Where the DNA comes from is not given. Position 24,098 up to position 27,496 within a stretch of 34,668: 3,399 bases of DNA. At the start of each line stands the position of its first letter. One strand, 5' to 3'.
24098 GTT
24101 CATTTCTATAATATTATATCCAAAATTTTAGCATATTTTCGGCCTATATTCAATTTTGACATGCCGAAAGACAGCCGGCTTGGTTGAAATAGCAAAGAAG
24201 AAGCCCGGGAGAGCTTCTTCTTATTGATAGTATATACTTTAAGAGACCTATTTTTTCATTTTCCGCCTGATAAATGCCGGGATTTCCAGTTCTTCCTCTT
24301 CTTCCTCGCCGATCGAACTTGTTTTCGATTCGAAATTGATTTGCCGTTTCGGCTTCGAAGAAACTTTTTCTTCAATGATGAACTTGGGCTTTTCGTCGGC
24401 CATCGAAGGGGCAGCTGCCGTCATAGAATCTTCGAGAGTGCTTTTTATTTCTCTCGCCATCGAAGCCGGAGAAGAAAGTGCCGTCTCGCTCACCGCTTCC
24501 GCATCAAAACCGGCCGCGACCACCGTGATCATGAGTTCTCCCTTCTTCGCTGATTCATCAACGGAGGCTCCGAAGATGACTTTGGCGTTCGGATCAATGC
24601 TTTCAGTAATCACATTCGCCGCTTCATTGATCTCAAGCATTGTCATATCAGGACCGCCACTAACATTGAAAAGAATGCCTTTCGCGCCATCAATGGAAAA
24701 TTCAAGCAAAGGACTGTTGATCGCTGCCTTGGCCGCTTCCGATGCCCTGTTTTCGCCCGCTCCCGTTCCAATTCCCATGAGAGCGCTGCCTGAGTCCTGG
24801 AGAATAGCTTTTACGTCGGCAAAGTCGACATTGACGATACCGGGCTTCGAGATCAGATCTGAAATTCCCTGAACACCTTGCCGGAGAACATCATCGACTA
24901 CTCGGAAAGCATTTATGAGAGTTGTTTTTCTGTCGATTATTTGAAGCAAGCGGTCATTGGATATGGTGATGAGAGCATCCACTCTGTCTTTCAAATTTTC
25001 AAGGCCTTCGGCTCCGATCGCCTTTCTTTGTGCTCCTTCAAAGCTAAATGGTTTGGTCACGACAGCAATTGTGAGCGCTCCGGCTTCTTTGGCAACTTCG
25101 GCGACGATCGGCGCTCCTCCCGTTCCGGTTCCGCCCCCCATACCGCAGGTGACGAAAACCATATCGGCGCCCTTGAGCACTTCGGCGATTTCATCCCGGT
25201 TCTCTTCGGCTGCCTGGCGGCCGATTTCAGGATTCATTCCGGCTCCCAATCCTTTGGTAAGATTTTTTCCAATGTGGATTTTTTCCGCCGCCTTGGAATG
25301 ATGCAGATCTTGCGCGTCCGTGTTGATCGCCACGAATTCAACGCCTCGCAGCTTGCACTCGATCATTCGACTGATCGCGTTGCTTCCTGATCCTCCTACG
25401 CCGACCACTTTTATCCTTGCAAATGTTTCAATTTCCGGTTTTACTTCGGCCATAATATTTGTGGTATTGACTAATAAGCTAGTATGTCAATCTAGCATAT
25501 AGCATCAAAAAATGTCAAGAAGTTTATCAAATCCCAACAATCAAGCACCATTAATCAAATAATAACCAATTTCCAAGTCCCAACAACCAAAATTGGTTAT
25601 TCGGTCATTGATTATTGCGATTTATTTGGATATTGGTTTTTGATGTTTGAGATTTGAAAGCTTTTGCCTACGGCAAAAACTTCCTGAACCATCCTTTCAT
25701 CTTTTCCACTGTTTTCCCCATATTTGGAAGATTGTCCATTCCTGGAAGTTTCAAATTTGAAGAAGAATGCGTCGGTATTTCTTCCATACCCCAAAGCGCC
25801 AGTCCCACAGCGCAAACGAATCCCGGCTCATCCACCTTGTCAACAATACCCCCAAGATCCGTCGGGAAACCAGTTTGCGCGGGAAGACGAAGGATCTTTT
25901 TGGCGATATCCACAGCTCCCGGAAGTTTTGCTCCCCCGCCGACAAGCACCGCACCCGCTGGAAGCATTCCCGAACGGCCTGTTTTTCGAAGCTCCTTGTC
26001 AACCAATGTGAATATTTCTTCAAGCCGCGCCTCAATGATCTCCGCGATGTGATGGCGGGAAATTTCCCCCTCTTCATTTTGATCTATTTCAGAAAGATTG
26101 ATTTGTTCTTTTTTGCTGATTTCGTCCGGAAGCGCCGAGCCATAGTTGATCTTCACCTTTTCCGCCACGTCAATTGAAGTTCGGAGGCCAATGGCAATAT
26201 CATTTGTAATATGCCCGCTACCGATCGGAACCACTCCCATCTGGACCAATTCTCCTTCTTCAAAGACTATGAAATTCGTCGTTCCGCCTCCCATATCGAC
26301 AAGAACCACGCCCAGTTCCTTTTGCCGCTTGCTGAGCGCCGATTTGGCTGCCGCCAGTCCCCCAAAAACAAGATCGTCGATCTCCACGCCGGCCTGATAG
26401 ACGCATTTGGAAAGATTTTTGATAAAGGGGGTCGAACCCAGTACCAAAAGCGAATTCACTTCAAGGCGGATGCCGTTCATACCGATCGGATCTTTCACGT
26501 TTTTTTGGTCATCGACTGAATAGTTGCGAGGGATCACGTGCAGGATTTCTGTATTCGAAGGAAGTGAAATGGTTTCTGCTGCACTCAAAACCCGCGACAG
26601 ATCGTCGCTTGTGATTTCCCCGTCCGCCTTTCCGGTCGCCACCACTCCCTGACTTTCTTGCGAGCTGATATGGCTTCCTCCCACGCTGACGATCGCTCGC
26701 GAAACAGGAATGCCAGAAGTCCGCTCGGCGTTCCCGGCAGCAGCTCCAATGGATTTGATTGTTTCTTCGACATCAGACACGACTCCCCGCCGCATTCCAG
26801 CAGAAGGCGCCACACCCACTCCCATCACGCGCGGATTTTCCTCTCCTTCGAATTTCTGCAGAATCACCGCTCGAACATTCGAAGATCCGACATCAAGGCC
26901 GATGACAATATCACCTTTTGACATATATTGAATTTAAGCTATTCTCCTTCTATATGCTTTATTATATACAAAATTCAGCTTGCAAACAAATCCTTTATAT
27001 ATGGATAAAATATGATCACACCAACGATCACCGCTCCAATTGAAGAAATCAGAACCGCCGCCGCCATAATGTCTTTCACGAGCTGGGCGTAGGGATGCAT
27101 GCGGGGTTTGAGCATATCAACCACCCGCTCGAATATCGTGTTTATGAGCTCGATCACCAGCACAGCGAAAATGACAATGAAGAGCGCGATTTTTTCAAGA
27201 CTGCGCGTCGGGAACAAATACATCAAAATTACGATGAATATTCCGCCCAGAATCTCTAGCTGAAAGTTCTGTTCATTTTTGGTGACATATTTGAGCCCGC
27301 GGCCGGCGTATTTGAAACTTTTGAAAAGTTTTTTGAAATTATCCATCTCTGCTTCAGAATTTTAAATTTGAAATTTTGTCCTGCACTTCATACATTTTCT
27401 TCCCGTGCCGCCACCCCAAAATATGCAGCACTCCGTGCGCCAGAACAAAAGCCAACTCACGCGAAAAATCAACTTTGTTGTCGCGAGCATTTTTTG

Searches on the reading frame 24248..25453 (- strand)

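Call 26: search_protein_families(library=pfam, proteins=[window:24248-25453:-], max_evalue=0.001)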
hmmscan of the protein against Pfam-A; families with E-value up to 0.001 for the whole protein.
window:24248-25453:- (401 aa): 3 families
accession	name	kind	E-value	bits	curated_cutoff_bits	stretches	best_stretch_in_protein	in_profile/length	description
PF00091.31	Tubulin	-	1.5e-49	169.3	33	1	13-174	1-190/190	Tubulin/FtsZ family, GTPase domain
PF12327.13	FtsZ_C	-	7.4e-33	113.2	27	1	222-317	1-95/95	FtsZ family, C-terminal domain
PF13460.12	NAD_binding_10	-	0.00077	19.8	27.2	0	83-135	48-99/184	NAD(P)H-binding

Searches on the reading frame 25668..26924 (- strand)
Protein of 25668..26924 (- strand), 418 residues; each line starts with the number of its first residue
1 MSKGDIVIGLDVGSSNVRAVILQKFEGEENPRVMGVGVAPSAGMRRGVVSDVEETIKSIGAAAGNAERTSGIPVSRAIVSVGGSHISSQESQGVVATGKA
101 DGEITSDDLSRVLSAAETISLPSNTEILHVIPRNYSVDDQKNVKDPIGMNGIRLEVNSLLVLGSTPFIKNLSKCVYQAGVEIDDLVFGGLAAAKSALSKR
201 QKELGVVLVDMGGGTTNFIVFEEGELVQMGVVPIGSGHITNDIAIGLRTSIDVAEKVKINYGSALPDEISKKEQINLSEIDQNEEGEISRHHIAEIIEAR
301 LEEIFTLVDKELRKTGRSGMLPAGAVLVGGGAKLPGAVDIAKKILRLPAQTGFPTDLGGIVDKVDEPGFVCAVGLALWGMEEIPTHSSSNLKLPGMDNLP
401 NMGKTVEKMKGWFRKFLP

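Call 26: search_protein_families(library=pfam, proteins=[window:25668-26924:-], max_evalue=0.001)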
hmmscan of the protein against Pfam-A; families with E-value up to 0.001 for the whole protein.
window:25668-26924:- (418 aa): 6 families
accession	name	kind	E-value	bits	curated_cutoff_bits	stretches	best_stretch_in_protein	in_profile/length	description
PF14450.12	FtsA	-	5.5e-38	130.6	31.8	1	207-374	1-127/127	Cell division protein FtsA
PF02491.25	SHS2_FTSA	-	1.9e-27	95.9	25.4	1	83-161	1-78/79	SHS2 domain inserted in FTSA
PF06723.19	MreB_Mbl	-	1e-11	44.7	27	1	179-350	120-302/327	MreB/Mbl protein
PF06277.17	EutA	-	8.8e-07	28.6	27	1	177-246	118-185/475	Ethanolamine utilisation protein EutA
PF11104.14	PilM_2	-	0.00013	21.4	27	0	193-268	169-242/340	Type IV pilus assembly protein PilM;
PF00012.26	HSP70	-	0.00071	18.4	20.6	0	252-352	258-357/599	Hsp70 protein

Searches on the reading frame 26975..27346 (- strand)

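Call 26: search_protein_families(library=pfam, proteins=[window:26975-27346:-], max_evalue=0.001)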
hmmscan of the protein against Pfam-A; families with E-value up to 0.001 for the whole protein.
window:26975-27346:- (123 aa): 1 family
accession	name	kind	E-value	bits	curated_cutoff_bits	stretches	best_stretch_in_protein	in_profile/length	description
PF01219.24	DAGK_prokar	-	9.5e-30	102.9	22.3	1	12-113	1-102/102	Prokaryotic diacylglycerol kinase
